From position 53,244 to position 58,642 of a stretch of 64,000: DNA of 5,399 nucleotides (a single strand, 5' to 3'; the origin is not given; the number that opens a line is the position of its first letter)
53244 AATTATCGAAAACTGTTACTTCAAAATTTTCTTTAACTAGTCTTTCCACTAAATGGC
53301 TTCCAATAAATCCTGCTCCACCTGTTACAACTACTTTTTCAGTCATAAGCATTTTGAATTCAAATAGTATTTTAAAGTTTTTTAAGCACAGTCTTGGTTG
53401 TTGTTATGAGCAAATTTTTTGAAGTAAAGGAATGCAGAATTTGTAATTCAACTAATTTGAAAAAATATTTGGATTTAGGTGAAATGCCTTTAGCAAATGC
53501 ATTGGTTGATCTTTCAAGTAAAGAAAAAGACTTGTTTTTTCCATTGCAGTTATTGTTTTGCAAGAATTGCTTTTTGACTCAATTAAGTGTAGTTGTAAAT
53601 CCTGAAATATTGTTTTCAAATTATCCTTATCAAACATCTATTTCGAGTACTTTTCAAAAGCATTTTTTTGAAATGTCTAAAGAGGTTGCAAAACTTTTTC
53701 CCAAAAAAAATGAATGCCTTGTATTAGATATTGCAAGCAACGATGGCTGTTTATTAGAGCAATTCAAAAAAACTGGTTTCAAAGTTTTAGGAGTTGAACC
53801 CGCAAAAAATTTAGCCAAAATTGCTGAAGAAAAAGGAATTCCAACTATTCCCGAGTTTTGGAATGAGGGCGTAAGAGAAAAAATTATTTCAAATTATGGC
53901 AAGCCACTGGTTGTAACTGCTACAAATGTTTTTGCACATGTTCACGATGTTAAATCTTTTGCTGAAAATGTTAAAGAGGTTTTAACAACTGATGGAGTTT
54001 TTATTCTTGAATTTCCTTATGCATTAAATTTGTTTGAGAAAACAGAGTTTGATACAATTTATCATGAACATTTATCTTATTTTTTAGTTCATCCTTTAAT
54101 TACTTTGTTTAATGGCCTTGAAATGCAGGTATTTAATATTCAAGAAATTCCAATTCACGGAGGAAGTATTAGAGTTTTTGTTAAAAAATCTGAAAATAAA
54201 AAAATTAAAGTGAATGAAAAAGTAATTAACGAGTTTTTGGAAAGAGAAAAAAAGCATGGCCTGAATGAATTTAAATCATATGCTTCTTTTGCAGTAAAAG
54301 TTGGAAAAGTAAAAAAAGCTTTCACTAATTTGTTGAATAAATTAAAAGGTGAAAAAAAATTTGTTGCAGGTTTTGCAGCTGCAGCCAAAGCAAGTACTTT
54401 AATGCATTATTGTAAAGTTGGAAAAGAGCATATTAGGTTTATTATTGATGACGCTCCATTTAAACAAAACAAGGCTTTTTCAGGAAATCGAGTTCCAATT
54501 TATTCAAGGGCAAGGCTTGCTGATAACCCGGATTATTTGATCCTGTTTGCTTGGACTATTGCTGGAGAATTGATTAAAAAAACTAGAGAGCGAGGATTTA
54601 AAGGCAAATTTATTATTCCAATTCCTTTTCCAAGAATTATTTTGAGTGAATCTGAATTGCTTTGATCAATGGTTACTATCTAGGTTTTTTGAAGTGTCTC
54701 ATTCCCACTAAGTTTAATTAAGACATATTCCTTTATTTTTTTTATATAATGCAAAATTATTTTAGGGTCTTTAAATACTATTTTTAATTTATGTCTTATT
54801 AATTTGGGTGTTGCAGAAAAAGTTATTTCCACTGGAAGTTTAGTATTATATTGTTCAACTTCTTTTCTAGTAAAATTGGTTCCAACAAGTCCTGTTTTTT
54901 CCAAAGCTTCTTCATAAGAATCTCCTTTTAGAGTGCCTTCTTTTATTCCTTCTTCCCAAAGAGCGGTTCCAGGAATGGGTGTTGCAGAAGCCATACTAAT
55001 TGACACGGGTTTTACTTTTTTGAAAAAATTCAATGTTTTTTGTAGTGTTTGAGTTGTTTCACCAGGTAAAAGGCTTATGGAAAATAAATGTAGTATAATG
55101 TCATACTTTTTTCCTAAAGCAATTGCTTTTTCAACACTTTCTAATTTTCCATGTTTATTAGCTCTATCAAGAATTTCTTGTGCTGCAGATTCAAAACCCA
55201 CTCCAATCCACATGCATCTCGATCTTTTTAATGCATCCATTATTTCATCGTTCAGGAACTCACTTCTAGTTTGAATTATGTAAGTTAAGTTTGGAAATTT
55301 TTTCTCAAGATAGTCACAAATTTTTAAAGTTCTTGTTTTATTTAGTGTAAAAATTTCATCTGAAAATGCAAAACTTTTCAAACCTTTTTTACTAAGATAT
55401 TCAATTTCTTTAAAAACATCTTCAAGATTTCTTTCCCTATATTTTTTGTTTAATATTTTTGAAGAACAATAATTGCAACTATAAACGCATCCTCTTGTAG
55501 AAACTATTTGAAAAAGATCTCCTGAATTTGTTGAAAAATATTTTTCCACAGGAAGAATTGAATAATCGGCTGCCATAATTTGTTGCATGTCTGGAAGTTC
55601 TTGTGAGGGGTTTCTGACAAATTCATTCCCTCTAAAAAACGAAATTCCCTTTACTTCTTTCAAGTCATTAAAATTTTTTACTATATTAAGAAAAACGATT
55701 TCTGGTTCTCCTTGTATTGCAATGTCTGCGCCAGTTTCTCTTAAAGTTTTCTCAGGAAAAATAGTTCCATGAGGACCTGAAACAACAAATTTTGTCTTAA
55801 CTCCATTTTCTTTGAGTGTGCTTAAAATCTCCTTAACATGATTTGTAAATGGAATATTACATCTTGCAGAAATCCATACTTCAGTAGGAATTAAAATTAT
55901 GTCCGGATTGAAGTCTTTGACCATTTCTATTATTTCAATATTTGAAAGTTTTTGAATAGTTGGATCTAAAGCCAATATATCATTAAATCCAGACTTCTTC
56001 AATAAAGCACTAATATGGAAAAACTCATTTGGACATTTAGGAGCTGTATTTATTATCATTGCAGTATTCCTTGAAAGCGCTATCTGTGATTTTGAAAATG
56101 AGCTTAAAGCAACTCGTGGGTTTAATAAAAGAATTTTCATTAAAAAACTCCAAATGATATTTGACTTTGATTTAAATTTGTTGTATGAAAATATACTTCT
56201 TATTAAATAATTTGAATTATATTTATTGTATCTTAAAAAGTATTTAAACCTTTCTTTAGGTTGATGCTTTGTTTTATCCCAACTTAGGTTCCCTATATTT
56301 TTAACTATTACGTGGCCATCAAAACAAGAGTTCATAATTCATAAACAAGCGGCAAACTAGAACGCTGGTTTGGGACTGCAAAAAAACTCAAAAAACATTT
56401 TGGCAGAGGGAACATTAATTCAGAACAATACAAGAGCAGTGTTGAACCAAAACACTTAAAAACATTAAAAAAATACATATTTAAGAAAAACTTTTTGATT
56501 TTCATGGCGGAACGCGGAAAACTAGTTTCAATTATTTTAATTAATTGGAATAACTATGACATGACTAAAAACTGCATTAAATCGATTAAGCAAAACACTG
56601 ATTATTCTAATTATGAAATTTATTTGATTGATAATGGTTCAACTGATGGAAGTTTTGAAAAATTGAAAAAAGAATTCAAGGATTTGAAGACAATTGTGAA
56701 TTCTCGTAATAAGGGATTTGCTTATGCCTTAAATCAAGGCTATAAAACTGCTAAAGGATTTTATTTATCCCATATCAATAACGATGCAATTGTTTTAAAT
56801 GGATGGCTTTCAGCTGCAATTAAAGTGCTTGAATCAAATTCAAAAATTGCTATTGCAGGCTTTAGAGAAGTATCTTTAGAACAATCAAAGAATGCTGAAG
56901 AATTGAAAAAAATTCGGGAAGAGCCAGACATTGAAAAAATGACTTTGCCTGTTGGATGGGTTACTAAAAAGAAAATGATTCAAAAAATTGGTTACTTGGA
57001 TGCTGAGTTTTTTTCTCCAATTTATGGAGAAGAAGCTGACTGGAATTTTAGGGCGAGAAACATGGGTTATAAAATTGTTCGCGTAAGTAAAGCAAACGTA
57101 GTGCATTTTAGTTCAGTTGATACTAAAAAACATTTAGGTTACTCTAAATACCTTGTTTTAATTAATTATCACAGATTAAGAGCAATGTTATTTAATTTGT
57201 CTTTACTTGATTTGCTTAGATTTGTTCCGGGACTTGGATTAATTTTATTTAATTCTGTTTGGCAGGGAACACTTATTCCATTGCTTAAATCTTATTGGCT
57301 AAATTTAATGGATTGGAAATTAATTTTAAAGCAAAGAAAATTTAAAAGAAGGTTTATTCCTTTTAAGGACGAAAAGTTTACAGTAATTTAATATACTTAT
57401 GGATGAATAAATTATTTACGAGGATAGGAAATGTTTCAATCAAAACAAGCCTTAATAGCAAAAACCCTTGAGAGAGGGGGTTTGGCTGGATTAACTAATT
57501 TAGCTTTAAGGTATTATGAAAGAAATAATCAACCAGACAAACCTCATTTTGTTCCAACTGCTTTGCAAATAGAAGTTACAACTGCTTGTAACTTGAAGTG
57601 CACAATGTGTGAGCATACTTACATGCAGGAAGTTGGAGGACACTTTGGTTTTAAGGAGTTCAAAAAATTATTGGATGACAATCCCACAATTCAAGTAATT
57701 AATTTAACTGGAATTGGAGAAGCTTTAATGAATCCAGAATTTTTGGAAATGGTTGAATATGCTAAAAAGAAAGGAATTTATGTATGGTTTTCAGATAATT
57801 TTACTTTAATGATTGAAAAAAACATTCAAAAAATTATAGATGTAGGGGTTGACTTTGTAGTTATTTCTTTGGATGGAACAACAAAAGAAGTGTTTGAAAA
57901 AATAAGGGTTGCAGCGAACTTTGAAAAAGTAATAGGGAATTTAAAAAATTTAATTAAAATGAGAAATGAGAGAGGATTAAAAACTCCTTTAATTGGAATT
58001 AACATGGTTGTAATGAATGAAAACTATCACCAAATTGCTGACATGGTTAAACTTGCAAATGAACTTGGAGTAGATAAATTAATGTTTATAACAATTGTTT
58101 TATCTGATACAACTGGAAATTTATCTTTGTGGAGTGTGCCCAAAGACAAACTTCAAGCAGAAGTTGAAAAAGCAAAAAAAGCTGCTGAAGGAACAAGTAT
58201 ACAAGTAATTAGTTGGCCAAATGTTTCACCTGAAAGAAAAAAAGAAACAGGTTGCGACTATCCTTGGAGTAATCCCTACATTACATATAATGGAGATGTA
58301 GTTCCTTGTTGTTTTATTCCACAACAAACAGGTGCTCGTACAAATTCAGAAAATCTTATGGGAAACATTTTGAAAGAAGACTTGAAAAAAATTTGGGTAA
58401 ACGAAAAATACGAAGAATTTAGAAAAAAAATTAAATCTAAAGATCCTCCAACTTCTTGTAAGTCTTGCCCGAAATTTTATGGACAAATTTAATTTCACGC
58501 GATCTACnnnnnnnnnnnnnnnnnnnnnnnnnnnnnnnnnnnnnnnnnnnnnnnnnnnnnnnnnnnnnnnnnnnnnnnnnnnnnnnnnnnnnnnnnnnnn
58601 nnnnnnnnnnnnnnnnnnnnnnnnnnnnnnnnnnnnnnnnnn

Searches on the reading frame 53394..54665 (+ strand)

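Call 15: search_protein_families(library=ncbifam, proteins=[window:53394-54665:+], max_evalue=0.001)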
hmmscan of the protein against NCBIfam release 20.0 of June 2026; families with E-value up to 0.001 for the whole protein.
window:53394-54665:+ (423 aa): 1 family
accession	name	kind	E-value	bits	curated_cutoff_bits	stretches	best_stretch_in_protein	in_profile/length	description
TIGR01983.1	UbiG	equivalog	1.8e-05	24.1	102.95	1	103-205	46-151/228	bifunctional 2-polyprenyl-6-hydroxyphenol methylase/3-demethylubiquinol 3-O-methyltransferase UbiG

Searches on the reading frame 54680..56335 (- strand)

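Call 64: search_protein_families(library=pfam, proteins=[window:54680-56335:-], max_evalue=0.0001)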
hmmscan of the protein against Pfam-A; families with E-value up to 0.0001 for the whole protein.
window:54680-56335:- (551 aa): 2 families
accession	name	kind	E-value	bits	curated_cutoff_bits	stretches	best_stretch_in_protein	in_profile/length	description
PF04055.27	Radical_SAM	-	3.4e-23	83.1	29.5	1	277-437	1-165/166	Radical SAM superfamily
PF02310.24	B12-binding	-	3e-10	40.4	32.1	1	106-216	18-118/121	B12 binding domain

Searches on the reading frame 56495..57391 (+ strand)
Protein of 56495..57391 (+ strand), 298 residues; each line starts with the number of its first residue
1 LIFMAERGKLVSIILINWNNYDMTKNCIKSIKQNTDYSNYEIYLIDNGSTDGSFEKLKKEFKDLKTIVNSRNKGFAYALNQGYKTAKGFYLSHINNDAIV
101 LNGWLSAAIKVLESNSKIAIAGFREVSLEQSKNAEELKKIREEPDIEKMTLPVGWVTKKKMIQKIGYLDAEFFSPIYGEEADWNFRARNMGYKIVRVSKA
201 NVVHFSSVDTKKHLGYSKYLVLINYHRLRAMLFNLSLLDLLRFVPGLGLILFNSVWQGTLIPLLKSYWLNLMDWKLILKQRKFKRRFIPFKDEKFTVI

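Call 14: search_protein_families(library=pfam, proteins=[window:56495-57391:+], max_evalue=0.01)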
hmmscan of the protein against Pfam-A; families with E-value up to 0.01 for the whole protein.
window:56495-57391:+ (298 aa): 1 family
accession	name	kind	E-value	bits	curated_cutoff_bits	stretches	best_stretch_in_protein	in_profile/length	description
PF00535.33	Glycos_transf_2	-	7.3e-22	78.5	23.3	1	12-134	1-126/168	Glycosyl transferase family 2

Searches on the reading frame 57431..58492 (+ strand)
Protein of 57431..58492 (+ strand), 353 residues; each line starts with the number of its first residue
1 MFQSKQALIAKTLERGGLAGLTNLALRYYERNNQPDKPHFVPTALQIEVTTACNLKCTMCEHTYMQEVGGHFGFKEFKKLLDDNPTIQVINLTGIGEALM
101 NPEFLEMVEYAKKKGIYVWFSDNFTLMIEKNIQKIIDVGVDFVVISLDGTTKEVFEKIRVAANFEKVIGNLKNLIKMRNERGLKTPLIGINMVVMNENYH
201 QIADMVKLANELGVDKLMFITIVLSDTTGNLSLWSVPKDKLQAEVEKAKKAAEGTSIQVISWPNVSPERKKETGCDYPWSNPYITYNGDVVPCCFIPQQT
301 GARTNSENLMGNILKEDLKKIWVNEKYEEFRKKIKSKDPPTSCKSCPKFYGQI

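Call 14: search_protein_families(library=pfam, proteins=[window:57431-58492:+], max_evalue=0.01)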
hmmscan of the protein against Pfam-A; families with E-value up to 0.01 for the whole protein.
window:57431-58492:+ (353 aa): 2 families
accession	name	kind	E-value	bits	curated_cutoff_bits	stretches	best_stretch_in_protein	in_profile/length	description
PF13186.11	SPASM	-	6e-16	58.9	21.5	1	275-347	1-67/67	Iron-sulfur cluster-binding domain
PF04055.27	Radical_SAM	-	7e-15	56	29.5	1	47-209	1-166/166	Radical SAM superfamily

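Call 21: find_encoding_contigs(protein=window:57431-58492:+, flank=10000, max_places=10)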
Protein window:57431-58492:+ (353 aa): 1 contig read that carries it; 1 place shown.
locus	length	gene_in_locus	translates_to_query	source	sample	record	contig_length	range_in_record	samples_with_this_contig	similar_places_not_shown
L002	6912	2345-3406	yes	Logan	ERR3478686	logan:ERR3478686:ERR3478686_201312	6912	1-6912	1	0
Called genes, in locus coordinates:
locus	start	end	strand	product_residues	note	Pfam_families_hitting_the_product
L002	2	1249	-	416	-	?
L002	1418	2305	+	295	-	PF00535:Glycos_transf_2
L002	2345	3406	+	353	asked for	PF04055:Radical_SAM, PF13186:SPASM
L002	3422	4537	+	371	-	PF13477:Glyco_trans_4_2 (weak), PF13439:Glyco_transf_4, PF13579:Glyco_trans_4_4, PF00534:Glycos_transf_1, PF13692:Glyco_trans_1_4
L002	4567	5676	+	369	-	PF13439:Glyco_transf_4, PF20706:GT4-conflict, PF00534:Glycos_transf_1, PF13692:Glyco_trans_1_4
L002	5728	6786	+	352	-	PF01073:3Beta_HSD, PF01370:Epimerase, PF04321:RmlD_sub_bind, PF07993:NAD_binding_4, PF16363:GDP_Man_Dehyd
